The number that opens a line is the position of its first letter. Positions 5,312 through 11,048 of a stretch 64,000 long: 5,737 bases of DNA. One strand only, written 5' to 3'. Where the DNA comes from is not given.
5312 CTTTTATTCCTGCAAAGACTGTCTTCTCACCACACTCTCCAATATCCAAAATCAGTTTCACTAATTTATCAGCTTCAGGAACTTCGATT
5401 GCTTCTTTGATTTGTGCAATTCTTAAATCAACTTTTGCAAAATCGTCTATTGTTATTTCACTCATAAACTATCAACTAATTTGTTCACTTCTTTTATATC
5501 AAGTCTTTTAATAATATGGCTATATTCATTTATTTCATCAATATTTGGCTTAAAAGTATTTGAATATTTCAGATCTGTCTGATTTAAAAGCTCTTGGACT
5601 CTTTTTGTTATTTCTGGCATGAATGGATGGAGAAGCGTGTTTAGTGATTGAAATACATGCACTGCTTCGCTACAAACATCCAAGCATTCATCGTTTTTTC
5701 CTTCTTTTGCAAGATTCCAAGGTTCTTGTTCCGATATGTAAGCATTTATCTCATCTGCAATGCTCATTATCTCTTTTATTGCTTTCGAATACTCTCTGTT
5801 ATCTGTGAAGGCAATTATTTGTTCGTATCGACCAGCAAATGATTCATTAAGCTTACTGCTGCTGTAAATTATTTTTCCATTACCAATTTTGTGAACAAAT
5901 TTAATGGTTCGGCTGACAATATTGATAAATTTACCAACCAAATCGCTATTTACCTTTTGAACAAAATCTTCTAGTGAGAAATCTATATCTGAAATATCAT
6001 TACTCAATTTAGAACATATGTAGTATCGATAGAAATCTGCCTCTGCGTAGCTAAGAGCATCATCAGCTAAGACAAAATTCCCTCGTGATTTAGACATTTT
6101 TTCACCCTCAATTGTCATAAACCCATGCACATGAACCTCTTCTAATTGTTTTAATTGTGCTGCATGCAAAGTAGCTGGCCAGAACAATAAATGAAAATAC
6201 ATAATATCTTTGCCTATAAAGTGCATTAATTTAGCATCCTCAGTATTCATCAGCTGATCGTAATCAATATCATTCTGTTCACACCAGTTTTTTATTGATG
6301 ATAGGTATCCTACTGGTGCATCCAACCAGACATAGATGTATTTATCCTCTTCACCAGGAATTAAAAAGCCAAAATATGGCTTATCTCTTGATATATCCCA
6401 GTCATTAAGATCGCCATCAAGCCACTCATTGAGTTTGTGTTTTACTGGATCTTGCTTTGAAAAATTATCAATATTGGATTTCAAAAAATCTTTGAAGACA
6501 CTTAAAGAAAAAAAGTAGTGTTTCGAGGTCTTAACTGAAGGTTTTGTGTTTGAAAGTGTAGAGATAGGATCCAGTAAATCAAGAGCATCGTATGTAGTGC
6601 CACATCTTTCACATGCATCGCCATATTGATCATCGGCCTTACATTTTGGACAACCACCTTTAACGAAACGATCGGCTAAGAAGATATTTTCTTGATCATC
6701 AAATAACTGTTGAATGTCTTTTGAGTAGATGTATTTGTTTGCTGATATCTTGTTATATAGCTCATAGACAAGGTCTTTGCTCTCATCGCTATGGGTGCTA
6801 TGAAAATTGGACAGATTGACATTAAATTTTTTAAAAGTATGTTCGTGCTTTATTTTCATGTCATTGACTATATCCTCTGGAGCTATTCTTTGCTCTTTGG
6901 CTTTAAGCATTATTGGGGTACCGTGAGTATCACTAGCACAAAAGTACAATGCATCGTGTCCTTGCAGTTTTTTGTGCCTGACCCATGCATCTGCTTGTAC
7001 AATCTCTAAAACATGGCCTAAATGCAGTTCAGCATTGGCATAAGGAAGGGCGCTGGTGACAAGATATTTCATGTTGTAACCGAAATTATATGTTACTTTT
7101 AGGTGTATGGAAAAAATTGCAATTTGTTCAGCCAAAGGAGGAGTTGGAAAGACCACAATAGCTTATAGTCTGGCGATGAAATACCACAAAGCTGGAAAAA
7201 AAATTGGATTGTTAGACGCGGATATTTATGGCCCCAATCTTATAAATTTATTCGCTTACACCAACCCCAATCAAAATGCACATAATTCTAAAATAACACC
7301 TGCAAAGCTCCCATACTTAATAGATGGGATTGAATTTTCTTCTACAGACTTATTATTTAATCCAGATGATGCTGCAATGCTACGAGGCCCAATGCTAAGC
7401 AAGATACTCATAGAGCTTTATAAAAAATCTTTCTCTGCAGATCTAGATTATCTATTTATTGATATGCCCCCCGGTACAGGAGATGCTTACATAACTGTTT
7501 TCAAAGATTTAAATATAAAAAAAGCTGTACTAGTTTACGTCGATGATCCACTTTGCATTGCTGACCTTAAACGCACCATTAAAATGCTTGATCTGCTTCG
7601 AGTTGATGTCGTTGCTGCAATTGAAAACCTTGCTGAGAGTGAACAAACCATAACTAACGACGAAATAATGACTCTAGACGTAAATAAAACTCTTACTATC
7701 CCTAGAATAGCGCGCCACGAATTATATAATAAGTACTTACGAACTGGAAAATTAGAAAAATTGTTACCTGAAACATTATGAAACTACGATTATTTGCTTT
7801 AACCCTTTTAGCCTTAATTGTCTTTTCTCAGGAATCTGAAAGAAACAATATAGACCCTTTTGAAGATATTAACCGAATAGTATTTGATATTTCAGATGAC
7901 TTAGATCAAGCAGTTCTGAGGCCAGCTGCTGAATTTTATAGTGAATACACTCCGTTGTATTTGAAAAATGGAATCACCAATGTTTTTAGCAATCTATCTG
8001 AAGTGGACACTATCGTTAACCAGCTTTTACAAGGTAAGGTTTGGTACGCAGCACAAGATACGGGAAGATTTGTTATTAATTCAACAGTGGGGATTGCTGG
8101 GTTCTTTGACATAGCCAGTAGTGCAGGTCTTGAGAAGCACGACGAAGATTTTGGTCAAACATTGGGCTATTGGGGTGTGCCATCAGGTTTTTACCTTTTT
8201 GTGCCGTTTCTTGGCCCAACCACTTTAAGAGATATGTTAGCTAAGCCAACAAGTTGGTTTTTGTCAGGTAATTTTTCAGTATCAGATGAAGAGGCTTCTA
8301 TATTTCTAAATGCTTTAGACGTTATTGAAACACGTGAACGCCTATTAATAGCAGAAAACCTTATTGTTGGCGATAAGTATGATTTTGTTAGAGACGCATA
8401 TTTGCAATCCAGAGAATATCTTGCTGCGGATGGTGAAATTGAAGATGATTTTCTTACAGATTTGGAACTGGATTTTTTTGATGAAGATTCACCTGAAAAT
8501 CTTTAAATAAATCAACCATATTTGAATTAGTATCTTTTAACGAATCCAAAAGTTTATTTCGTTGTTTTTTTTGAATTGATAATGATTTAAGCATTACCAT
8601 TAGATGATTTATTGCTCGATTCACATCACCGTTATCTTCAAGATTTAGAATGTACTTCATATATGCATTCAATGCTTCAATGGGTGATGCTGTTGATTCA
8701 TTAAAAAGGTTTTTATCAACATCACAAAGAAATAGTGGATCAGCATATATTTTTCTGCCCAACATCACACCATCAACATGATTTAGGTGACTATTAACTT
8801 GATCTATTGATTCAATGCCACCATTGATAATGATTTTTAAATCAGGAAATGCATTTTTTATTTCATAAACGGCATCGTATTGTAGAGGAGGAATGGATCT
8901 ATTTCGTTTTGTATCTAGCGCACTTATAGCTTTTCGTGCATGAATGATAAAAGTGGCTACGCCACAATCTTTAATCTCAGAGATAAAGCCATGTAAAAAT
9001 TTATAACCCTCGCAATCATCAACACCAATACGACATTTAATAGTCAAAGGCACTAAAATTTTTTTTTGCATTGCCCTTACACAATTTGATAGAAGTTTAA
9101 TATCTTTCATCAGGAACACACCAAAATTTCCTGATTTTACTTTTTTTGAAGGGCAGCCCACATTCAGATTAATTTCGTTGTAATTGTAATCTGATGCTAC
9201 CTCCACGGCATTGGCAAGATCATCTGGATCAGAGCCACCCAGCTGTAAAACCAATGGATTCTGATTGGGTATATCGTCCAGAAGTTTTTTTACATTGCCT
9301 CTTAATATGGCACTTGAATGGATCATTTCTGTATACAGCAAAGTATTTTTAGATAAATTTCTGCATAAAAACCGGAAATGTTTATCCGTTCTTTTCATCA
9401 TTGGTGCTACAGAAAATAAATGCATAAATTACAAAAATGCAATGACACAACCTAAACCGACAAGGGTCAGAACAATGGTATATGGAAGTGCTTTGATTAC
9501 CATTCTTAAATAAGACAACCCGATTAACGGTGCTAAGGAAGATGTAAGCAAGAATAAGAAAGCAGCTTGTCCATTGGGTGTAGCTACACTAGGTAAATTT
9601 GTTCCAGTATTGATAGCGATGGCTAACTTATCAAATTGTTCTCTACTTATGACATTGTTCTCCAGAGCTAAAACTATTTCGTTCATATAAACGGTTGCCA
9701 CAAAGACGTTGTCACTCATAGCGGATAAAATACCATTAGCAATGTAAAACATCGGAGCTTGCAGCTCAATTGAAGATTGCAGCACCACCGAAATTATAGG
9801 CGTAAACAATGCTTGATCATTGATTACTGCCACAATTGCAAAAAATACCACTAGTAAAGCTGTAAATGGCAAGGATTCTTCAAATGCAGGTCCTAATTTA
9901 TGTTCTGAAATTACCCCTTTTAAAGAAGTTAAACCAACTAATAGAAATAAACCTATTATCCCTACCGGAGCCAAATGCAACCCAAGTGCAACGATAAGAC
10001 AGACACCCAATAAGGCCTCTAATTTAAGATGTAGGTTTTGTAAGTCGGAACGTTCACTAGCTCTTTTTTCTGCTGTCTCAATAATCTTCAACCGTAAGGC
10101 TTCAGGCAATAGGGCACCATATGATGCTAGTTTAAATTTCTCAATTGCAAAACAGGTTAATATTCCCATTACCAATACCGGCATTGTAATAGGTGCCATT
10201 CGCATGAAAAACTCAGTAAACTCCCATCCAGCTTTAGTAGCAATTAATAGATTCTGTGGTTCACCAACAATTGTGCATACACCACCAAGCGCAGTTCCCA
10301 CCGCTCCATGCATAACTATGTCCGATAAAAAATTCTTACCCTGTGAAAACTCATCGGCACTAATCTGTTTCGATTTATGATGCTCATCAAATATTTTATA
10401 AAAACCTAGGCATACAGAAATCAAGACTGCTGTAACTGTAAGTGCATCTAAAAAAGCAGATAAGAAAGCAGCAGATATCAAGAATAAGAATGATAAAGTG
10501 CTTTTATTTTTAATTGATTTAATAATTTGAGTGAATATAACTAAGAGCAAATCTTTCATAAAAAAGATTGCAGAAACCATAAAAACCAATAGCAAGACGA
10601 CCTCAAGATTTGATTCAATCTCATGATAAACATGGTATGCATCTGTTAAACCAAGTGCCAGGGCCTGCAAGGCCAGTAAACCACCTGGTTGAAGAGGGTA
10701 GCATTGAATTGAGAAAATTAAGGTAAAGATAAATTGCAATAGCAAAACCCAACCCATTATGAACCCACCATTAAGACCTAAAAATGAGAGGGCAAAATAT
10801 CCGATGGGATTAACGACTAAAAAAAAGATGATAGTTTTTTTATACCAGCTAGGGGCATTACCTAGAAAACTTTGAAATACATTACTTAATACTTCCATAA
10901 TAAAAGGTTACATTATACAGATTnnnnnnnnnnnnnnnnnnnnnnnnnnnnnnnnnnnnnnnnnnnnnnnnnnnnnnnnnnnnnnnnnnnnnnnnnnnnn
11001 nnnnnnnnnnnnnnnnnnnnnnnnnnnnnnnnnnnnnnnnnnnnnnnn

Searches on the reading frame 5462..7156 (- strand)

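Call 53: search_protein_families(library=pfam, proteins=[window:5462-7156:-], max_evalue=0.0001)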
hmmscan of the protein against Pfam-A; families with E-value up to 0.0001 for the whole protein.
window:5462-7156:- (564 aa): 6 families
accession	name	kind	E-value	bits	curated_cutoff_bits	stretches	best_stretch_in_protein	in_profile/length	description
PF09334.17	tRNA-synt_1g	-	8.3e-142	473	20.1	1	31-417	1-390/391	tRNA synthetases class I (M)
PF00133.28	tRNA-synt_1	-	2e-19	70.1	22.7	2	28-136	22-125/414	tRNA synthetases class I (I, L, M and V)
PF01406.26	tRNA-synt_1e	-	1.2e-11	45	27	1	311-396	210-294/301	tRNA synthetases class I (C) catalytic domain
PF08264.19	Anticodon_1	-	3.8e-07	30.5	25.1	1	444-528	12-97/148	Anticodon-binding domain of tRNA ligase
PF19303.5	Anticodon_3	-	7.5e-07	29.6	23.5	1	432-543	10-120/152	Anticodon binding domain of methionyl tRNA ligase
PF01921.24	tRNA-synt_1f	-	5.7e-05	22.6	27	0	347-394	275-323/360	tRNA synthetases class I (K)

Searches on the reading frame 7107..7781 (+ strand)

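Call 53: search_protein_families(library=pfam, proteins=[window:7107-7781:+], max_evalue=0.0001)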
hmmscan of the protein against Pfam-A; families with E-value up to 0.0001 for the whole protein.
window:7107-7781:+ (224 aa): 4 families
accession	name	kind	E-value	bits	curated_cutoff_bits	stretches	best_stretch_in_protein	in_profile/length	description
PF10609.15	ParA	-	5e-48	164.1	27.1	1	2-181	4-180/246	NUBPL iron-transfer P-loop NTPase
PF01656.29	CbiA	-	1.2e-10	41.9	25.4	1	4-179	1-86/125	CobQ/CobB/MinD/ParA nucleotide binding domain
PF13614.12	AAA_31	-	3.1e-09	37.5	27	1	1-124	1-129/177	AAA domain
PF02374.21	ArsA_ATPase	-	3.6e-06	26.9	24.3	0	3-39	2-38/305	Anion-transporting ATPase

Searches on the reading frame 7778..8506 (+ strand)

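Call 53: search_protein_families(library=pfam, proteins=[window:7778-8506:+], max_evalue=0.0001)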
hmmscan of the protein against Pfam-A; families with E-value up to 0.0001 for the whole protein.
window:7778-8506:+ (242 aa): 1 family
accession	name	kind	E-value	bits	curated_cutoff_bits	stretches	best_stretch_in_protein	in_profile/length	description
PF04333.18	MlaA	-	2.2e-67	226.9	25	1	26-214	3-194/195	MlaA lipoprotein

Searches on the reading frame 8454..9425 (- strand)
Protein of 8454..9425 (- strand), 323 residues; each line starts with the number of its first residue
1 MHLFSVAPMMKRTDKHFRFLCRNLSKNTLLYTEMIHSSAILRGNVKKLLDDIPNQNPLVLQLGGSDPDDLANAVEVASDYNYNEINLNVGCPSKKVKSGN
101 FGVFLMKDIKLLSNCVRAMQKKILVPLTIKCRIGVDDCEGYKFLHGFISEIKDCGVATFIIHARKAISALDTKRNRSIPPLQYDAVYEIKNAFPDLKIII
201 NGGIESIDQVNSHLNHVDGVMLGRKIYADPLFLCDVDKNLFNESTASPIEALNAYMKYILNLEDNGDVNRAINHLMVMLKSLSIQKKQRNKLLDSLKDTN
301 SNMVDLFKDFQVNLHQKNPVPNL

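Call 53: search_protein_families(library=pfam, proteins=[window:8454-9425:-], max_evalue=0.0001)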
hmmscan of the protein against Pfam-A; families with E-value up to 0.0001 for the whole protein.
window:8454-9425:- (323 aa): 1 family
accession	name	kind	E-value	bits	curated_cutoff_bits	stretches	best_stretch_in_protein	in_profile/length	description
PF01207.24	Dus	-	6.6e-70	236.1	20.4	1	6-293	2-290/311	Dihydrouridine synthase (Dus)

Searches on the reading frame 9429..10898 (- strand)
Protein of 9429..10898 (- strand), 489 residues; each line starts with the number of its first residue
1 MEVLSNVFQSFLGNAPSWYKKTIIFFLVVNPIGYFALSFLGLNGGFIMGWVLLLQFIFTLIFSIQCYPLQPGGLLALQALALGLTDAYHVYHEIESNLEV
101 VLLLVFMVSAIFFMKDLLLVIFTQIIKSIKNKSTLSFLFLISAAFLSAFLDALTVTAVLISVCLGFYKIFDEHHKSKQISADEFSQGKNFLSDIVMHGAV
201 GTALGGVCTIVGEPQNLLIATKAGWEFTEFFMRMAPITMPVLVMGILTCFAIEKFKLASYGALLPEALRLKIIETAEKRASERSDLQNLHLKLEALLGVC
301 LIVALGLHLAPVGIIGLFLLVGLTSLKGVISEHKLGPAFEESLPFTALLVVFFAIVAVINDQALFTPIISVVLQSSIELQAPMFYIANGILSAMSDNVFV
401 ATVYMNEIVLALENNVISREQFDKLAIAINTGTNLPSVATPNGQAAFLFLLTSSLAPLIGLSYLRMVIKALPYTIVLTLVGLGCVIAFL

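Call 53: search_protein_families(library=pfam, proteins=[window:9429-10898:-], max_evalue=0.0001)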
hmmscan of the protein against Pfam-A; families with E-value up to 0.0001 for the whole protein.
window:9429-10898:- (489 aa): 2 families
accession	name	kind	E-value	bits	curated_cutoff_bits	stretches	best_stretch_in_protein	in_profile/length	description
PF06450.18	NhaB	-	4.4e-187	623.5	27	1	6-487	8-498/515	Bacterial Na+/H+ antiporter B (NhaB)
PF03600.22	CitMHS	-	1.8e-17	63.9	31.9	1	76-307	19-217/336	Citrate transporter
